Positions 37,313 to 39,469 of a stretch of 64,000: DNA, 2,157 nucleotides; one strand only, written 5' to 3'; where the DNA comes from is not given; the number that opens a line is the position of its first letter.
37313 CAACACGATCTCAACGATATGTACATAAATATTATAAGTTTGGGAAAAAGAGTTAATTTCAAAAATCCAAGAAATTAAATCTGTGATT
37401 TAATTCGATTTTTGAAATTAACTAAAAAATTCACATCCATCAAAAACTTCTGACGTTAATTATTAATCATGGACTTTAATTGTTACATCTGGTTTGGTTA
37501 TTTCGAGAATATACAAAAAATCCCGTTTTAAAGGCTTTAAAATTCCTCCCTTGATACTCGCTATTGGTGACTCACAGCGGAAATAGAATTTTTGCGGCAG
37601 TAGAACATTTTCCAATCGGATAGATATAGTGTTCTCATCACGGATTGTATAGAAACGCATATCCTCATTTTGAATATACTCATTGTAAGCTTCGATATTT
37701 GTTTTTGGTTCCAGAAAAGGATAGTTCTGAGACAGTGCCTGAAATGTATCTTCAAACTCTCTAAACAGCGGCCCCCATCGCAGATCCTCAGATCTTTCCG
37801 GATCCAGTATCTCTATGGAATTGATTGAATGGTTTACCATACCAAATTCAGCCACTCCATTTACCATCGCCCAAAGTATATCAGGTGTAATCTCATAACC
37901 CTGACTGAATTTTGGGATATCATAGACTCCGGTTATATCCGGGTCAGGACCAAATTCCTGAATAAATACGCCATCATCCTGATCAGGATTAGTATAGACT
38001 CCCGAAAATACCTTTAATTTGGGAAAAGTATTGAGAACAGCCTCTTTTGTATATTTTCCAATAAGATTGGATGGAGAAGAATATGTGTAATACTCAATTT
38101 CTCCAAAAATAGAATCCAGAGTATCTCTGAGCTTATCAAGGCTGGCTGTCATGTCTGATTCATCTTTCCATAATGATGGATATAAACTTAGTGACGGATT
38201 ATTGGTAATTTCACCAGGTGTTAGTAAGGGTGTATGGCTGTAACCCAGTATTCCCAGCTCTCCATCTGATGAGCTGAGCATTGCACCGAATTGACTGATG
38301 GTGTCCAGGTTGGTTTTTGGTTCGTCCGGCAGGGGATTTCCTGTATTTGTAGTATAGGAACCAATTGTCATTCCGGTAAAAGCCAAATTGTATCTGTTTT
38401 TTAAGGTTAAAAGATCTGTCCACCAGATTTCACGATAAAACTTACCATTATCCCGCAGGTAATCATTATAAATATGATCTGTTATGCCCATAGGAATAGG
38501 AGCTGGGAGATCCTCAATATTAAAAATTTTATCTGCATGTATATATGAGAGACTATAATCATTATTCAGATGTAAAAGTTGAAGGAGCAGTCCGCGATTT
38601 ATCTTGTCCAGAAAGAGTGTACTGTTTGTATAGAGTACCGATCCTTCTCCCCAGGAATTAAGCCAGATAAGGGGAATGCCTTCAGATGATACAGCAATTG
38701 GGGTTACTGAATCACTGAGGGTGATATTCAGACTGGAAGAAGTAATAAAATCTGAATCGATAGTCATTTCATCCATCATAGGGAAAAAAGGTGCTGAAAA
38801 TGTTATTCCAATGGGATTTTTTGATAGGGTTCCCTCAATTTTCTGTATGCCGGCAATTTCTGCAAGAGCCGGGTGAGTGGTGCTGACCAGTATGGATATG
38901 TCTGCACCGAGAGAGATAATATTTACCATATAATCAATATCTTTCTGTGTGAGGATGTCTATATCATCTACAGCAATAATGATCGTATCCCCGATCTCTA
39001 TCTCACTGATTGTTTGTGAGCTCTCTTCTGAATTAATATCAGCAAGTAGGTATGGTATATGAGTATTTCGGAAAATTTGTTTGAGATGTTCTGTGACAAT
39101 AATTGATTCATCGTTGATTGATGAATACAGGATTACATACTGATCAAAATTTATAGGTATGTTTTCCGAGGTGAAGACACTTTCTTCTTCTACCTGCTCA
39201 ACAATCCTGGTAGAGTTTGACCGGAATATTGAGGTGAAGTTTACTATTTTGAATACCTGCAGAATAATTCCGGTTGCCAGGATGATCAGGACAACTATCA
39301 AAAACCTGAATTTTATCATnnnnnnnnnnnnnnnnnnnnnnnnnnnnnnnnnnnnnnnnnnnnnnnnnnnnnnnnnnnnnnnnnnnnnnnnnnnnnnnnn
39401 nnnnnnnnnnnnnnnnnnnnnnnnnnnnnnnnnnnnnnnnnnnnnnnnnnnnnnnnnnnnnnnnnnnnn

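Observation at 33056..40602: Pel-type exopolysaccharide locus with a non-canonical layout and no pelA/B/C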

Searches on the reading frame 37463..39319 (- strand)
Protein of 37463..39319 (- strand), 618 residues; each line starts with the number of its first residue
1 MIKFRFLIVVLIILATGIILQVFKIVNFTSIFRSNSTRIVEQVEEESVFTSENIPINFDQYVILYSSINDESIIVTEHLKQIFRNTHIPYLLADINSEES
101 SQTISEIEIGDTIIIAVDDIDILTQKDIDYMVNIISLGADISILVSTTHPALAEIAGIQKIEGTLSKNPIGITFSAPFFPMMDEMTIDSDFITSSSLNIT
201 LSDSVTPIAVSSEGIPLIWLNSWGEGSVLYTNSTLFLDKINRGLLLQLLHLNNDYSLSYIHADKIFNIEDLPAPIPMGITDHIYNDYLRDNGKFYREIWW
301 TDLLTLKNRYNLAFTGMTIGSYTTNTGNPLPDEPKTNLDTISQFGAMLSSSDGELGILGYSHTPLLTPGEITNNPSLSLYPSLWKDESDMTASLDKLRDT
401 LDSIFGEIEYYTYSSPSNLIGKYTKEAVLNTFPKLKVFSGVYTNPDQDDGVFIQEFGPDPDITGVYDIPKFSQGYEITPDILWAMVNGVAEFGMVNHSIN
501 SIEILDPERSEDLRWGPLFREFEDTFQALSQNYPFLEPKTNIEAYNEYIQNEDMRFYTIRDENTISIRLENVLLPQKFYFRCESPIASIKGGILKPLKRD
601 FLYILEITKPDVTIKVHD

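Call 3: search_protein_families(library=pfam, proteins=[window:37463-39319:-], max_evalue=0.1)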
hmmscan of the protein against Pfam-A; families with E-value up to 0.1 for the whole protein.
window:37463-39319:- (618 aa): 1 family
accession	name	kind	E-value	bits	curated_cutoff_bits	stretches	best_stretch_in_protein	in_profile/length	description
PF09960.14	DUF2194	-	9.8e-80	269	30.4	1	44-594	35-573/582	Uncharacterised protein conserved in bacteria (DUF2194)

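Call 4: search_protein_families(library=ncbifam, proteins=[window:37463-39319:-], max_evalue=0.1)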
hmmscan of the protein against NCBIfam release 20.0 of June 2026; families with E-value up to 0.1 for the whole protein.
window:37463-39319:- (618 aa): 3 families
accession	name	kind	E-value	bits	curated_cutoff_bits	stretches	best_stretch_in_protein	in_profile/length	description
NF003587.0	PRK05253.1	subfamily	0.0079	15.5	195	1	37-100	6-68/301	sulfate adenylyltransferase subunit CysD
TIGR02039.1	CysD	subfamily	0.087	12.4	396.6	0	41-124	2-81/294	sulfate adenylyltransferase, small subunit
TIGR04371.1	methyltran_NanM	subfamily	0.088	12.3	44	0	68-138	181-247/273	putative sugar O-methyltransferase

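Call 6: search_solved_structures(query=window:37463-39319:-, max_evalue=10, show_alignments=2)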
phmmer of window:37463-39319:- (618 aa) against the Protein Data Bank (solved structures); distinct sequences matched with E-value up to 10: 1.
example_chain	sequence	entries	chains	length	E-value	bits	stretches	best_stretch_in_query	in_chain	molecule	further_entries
9zau_A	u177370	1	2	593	5.2e-63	216.6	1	115-545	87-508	Predicted membrane protein, putative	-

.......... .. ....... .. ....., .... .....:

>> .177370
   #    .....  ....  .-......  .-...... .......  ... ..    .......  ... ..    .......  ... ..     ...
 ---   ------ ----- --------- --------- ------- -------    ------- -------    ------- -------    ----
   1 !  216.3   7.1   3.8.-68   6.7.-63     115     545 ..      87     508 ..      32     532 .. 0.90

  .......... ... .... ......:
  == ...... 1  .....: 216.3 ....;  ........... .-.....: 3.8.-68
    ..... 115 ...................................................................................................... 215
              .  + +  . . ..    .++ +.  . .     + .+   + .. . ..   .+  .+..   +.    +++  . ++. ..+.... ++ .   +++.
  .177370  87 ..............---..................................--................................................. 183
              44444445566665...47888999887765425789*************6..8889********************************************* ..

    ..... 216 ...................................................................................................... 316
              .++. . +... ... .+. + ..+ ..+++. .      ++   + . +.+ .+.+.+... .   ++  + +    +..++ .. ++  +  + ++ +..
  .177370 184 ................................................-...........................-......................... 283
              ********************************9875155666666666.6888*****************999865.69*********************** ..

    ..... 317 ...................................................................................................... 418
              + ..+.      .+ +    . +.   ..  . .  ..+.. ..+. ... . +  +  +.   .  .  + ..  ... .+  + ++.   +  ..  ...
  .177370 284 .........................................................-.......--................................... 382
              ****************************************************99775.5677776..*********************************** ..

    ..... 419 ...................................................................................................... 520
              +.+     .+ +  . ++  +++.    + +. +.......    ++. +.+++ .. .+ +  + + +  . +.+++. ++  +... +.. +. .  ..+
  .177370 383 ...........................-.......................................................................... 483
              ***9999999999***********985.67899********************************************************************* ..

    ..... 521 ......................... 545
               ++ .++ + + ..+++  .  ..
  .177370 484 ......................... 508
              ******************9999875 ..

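Call 14: find_encoding_contigs(protein=window:37463-39319:-, flank=10000, max_places=6)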
Protein window:37463-39319:- (618 aa): 12 contigs read that carry it; 6 places shown.
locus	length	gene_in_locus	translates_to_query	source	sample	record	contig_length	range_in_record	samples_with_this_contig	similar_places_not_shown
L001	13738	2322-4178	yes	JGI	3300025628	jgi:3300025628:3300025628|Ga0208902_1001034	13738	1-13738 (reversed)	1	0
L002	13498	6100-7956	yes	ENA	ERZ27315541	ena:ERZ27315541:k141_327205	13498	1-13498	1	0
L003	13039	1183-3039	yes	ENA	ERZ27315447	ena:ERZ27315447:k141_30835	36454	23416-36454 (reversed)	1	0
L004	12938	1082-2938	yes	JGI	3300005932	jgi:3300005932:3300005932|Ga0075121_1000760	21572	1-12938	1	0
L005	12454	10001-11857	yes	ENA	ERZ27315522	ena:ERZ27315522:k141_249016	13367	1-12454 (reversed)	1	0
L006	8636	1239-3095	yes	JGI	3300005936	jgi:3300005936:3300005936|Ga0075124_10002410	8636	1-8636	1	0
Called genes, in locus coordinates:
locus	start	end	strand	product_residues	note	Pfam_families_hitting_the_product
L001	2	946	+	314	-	?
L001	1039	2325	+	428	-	-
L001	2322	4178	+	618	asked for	PF09960:DUF2194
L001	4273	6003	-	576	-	PF16933:PelG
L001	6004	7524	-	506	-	PF11997:DUF3492, PF13439:Glyco_transf_4, PF00534:Glycos_transf_1, PF13692:Glyco_trans_1_4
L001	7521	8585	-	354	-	-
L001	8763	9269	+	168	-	PF13302:Acetyltransf_3 (weak), PF13420:Acetyltransf_4, PF00583:Acetyltransf_1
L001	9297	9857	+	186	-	PF02357:NusG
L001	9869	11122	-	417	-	PF13793:Pribosyltran_N, PF00156:Pribosyltran, PF14572:Pribosyl_synth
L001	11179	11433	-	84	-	PF02637:GatB_Yqey (weak)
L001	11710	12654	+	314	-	PF00892:EamA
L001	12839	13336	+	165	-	PF00027:cNMP_binding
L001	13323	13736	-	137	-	?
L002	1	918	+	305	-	?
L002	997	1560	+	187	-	PF08207:EFP_N, PF01132:EFP, PF09285:Elong-fact-P_C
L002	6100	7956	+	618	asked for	PF09960:DUF2194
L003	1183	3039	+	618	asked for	PF09960:DUF2194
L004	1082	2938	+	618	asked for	PF09960:DUF2194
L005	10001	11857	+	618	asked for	PF09960:DUF2194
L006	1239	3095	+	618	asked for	PF09960:DUF2194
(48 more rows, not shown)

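Call 19: find_homologous_proteins(query=window:37463-39319:-)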
Query window:37463-39319:- (618 aa): 14 proteins with E <= 0.001 among 8000 candidates.
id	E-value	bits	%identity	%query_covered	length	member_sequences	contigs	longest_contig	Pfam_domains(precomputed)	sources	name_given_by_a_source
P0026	0.0e+0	1321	95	100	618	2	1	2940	PF09960.15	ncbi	-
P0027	0.0e+0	1188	84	100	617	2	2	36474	PF09960.15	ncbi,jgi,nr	ncbi:MAG: DUF2194 domain-containing protein [Bacteroidetes bacterium]|nr:DUF2194 domain-containing p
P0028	0.0e+0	1169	82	100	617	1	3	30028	PF09960.15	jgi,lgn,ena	-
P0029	0.0e+0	1161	82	100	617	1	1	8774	PF09960.15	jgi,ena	jgi:hypothetical protein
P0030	0.0e+0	1147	81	100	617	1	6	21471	PF09960.15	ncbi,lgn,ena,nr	ncbi:MAG: DUF2194 domain-containing protein [Spirochaetes bacterium]|nr:DUF2194 domain-containing pr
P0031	0.0e+0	1119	79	100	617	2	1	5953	PF09960.15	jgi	jgi:hypothetical protein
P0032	2.5e-266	903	66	100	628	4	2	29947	PF09960.15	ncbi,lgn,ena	-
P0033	6.3e-146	505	41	100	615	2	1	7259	PF09960.15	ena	-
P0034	1.7e-145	504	41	100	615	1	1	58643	PF09960.15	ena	-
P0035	1.8e-133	464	38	100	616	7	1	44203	PF09960.15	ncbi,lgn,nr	ncbi:MAG: DUF2194 domain-containing protein [Spirochaetia bacterium]|nr:DUF2194 domain-containing pr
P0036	1.8e-132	461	38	100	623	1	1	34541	PF09960.15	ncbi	-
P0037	9.9e-129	449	38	100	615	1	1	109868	PF09960.15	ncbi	-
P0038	9.1e-126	439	38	100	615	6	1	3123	PF09960.15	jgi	jgi:hypothetical protein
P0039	5.5e-95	337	34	100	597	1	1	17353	PF09960.15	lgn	-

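Call 34: search_protein_representatives(protein=window:37463-39319:-)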
Query: 618 residues. Proteins with E-value up to 0.001 (for the whole library): 599; up to 1e-10: 458; up to 1e-30: 191. The best 150 are listed.
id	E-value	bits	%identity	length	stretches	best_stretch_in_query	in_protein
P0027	0.0e+00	1187.6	84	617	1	1-618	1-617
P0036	5.8e-133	460.9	38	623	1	1-616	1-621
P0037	3.2e-129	448.6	40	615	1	1-616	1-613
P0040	2.6e-128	445.6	39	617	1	4-615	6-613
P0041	1.5e-111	390.2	36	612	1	3-609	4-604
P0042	1.5e-99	350.6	43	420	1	207-615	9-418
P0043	2.8e-97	343.1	35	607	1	3-615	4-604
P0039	1.7e-95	337.2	36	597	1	1-616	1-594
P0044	1.3e-94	334.3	34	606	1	5-614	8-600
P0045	7.5e-90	318.5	32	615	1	3-612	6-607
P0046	1.9e-88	313.9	31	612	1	4-611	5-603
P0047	2.8e-88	313.4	33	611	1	2-614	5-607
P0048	5.5e-87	309.1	33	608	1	6-616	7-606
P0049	1.4e-81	291.2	33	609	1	3-614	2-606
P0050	1.9e-80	287.5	31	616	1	3-616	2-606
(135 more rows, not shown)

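Call 43: find_encoding_contigs(protein=P0026, flank=10000, max_places=2)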
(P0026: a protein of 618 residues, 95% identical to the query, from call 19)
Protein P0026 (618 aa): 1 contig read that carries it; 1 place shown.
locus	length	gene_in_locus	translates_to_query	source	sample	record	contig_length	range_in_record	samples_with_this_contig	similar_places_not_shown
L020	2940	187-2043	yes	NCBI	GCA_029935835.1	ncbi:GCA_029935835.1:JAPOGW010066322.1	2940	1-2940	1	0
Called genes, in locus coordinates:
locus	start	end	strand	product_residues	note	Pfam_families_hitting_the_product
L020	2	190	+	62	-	?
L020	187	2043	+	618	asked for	PF09960:DUF2194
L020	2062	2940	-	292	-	?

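Call 44: find_encoding_contigs(protein=P0027, flank=10000, max_places=2)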
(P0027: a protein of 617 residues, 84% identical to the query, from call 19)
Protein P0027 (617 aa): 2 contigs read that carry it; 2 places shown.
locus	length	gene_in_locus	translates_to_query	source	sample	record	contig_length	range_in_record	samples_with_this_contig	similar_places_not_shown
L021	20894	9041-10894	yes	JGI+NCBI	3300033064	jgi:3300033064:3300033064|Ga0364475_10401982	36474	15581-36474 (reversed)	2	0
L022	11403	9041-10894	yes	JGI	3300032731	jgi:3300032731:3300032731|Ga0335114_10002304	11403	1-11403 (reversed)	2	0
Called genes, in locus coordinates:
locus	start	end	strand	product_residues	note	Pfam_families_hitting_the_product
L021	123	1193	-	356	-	PF00294:PfkB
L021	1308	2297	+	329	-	PF00152:tRNA-synt_2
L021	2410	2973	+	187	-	PF08207:EFP_N, PF01132:EFP, PF09285:Elong-fact-P_C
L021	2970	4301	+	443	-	PF05175:MTS, PF06325:PrmA, PF13847:Methyltransf_31 (weak)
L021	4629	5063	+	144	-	PF02082:Rrf2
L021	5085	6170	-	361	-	PF04055:Radical_SAM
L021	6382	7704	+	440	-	PF07690:MFS_1, PF13347:MFS_2, PF07690:MFS_1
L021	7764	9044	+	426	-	-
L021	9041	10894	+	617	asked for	PF09960:DUF2194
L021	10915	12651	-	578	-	PF16933:PelG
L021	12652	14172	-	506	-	PF11997:DUF3492, PF13439:Glyco_transf_4, PF00534:Glycos_transf_1, PF13692:Glyco_trans_1_4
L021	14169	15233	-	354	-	-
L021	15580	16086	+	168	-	PF13302:Acetyltransf_3, PF13420:Acetyltransf_4, PF00583:Acetyltransf_1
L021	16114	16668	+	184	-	PF02357:NusG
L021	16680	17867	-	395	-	PF13793:Pribosyltran_N, PF00156:Pribosyltran, PF14572:Pribosyl_synth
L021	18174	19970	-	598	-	PF01336:tRNA_anti-codon, PF00152:tRNA-synt_2, PF02938:GAD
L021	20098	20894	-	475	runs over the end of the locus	PF02934:GatB_N, PF02637:GatB_Yqey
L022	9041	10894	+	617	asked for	PF09960:DUF2194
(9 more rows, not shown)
